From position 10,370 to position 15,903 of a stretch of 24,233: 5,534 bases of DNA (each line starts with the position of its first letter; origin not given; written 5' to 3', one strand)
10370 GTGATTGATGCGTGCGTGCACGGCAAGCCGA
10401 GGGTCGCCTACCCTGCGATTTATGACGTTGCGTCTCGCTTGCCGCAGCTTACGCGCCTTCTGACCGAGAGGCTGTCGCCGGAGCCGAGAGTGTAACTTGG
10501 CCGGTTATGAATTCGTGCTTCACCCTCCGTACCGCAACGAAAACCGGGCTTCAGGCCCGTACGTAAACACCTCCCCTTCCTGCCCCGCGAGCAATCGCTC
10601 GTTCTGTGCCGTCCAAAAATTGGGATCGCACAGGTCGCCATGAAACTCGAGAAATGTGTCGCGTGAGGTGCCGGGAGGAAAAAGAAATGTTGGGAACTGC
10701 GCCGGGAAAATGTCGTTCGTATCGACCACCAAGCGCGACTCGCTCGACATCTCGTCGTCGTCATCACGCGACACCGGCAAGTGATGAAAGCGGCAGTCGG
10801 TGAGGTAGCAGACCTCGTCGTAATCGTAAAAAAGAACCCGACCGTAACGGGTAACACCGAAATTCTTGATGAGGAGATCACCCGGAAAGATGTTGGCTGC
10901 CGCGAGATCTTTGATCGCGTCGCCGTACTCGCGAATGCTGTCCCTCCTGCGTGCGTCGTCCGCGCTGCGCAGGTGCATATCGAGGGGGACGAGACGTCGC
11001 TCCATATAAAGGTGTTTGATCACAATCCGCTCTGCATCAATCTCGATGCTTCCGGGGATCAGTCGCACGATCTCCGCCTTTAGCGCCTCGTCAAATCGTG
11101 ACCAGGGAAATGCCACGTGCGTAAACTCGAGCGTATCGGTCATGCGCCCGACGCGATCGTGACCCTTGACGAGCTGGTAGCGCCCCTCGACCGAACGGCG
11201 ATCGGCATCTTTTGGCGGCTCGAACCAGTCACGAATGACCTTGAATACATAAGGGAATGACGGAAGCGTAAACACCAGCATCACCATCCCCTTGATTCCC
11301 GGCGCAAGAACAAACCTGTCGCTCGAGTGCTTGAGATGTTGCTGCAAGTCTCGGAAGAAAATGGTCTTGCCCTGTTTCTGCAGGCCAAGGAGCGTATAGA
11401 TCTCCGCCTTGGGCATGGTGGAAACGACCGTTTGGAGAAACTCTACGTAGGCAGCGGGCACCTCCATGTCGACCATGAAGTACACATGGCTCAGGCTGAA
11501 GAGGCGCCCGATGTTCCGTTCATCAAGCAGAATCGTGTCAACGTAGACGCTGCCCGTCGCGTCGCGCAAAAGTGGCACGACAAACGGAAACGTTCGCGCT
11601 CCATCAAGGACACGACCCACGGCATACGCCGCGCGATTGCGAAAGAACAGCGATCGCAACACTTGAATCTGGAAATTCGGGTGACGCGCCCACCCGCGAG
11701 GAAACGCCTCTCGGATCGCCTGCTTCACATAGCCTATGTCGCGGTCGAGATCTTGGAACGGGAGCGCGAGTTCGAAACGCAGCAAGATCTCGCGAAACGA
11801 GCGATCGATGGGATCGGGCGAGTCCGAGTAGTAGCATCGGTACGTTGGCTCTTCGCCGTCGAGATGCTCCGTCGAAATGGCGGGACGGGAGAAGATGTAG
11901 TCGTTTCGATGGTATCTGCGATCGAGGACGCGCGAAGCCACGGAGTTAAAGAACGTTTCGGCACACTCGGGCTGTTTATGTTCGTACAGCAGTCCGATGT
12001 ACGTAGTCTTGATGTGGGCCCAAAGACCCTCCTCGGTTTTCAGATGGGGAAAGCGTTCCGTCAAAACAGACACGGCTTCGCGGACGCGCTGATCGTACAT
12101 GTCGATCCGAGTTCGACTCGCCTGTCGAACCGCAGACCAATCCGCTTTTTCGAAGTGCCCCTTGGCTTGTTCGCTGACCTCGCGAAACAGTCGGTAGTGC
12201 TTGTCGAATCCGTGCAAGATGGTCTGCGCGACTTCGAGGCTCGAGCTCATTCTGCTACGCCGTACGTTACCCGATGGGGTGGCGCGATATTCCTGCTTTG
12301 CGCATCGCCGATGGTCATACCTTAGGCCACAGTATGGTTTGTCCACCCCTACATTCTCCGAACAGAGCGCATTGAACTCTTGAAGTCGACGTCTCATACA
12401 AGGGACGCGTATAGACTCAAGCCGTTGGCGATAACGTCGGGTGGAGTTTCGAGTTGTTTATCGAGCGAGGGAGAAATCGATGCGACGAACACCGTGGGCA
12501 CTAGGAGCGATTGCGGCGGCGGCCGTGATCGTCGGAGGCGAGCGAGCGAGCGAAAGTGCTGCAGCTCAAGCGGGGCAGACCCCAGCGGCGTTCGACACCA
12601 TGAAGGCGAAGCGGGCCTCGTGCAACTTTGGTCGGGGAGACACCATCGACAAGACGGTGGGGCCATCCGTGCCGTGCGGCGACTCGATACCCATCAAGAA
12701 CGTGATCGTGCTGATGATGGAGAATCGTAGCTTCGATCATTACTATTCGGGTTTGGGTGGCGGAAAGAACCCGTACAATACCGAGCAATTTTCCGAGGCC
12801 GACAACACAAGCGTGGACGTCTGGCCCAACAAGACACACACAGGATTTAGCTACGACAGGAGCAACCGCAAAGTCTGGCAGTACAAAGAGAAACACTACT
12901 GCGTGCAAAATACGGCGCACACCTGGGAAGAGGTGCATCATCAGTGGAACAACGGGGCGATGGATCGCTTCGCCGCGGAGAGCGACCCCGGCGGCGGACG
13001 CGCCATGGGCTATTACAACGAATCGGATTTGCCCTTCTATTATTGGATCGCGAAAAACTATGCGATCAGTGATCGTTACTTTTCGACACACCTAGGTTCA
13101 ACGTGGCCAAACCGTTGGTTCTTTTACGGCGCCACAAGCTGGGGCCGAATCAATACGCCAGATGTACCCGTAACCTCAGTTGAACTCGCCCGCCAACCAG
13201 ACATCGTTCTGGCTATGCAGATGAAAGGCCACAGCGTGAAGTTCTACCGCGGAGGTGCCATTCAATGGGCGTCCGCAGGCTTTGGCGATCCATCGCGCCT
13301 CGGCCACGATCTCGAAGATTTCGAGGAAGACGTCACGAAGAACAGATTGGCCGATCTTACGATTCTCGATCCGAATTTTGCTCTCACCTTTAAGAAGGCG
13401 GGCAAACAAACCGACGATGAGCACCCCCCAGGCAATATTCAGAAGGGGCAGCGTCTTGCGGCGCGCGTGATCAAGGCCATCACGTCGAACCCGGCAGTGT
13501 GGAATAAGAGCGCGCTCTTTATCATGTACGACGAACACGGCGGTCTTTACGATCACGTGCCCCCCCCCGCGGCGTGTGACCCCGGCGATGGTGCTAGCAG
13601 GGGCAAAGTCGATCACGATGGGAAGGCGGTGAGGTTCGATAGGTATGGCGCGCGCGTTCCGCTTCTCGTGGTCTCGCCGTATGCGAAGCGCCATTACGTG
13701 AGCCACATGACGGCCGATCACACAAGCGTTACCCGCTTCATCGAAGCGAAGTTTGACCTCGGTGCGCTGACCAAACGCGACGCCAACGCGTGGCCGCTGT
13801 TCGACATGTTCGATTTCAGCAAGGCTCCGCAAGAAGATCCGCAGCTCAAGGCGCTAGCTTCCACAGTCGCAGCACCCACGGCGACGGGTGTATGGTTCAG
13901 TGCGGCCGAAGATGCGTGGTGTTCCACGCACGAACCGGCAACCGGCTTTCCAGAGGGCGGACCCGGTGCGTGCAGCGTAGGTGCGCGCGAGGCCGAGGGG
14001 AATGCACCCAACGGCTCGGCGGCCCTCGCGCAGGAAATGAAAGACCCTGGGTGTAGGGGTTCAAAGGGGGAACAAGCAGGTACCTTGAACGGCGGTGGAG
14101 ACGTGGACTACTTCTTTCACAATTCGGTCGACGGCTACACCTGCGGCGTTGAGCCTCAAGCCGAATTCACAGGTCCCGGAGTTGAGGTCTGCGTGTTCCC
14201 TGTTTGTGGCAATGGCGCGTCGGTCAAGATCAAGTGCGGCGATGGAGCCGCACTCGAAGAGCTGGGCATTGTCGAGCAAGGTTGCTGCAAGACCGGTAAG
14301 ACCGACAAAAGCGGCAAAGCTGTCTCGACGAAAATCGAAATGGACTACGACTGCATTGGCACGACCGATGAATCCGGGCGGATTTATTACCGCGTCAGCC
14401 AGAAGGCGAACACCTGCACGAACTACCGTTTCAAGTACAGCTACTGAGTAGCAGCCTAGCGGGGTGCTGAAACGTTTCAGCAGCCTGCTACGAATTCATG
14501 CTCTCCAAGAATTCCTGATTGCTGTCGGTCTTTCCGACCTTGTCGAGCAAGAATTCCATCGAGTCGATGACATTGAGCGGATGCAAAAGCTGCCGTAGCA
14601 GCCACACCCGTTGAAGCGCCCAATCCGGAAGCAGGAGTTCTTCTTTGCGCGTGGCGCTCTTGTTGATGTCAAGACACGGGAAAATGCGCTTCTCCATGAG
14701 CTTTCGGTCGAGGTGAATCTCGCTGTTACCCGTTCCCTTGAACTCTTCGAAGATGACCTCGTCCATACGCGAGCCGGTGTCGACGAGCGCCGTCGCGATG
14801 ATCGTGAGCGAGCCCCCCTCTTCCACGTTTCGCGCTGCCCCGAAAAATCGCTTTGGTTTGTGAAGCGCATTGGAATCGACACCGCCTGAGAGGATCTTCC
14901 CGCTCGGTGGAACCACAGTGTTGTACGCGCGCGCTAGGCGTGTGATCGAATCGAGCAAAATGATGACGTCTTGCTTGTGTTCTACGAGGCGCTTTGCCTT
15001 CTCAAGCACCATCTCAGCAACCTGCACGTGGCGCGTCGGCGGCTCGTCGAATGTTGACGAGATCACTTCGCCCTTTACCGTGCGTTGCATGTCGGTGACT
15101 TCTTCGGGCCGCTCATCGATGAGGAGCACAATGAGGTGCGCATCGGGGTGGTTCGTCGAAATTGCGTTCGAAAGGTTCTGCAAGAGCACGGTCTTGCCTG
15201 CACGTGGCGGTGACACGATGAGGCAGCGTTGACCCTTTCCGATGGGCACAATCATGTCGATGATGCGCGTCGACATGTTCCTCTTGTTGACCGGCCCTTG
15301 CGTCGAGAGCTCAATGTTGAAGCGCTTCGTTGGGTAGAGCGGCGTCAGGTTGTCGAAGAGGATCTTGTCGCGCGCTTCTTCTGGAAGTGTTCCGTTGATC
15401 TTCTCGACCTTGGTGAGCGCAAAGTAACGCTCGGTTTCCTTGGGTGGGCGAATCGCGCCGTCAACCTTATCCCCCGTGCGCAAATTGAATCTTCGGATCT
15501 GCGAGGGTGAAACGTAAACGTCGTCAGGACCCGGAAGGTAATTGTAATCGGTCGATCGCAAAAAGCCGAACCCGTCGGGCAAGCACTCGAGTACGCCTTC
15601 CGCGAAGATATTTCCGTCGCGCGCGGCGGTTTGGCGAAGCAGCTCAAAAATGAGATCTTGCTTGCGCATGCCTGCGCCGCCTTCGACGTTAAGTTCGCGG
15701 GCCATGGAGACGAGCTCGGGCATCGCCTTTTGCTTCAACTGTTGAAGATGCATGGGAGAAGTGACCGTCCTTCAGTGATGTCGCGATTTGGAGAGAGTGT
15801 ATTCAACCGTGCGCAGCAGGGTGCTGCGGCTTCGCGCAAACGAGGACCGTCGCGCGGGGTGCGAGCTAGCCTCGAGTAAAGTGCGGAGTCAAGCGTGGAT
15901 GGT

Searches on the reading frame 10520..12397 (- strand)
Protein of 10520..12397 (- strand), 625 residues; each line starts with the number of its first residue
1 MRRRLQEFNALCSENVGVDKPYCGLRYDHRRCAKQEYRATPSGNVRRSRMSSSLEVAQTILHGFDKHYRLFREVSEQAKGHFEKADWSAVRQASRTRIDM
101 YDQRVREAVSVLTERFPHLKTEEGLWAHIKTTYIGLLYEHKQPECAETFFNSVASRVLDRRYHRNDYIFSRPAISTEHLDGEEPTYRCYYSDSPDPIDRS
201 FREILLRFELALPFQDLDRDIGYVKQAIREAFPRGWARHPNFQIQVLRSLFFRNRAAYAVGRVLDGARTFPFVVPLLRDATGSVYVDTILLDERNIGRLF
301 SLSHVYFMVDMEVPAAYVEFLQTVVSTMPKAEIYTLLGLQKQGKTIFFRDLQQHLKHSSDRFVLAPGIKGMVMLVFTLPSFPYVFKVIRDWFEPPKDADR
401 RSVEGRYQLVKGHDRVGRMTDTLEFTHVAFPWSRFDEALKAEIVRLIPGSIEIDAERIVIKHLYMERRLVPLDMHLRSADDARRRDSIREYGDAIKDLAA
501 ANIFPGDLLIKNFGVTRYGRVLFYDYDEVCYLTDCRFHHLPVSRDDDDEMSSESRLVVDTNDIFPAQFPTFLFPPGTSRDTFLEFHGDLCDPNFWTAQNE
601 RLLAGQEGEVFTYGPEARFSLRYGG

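Call 68: search_protein_families(library=pfam, proteins=[window:10520-12397:-], max_evalue=0.00001)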
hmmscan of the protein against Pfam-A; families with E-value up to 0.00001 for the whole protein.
window:10520-12397:- (625 aa): 2 families
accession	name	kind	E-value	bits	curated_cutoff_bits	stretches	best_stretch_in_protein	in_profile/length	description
PF20423.3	AceK_regulatory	-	6.6e-108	360.9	25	1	57-359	1-302/302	Isocitrate dehydrogenase kinase/phosphatase (AceK), regulatory domain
PF06315.17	AceK_kinase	-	6e-103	344.3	29.3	1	360-613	1-254/256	Isocitrate dehydrogenase kinase/phosphatase (AceK) kinase domain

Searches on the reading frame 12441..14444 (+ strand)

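Call 68: search_protein_families(library=pfam, proteins=[window:12441-14444:+], max_evalue=0.00001)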
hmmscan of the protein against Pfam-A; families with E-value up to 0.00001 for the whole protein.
window:12441-14444:+ (668 aa): 1 family
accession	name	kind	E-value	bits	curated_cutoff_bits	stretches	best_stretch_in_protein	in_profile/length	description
PF04185.19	Phosphoesterase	-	6.6e-71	239.8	23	1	85-440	1-355/356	Phosphoesterase family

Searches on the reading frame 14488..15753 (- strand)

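Call 68: search_protein_families(library=pfam, proteins=[window:14488-15753:-], max_evalue=0.00001)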
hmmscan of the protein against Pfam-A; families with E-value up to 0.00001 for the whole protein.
window:14488-15753:- (421 aa): 3 families
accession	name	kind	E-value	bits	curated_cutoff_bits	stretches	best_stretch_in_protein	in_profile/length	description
PF07497.18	Rho_RNA_bind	-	4.3e-34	116.6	27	1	52-125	2-73/73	Rho termination factor, RNA-binding domain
PF00006.31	ATP-synt_ab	-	1.5e-27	97.1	29.5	1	162-367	2-212/213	ATP synthase alpha/beta family, nucleotide-binding domain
PF07498.18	Rho_N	-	4.4e-14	52.6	24.9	1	5-47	1-43/43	Rho termination factor, N-terminal domain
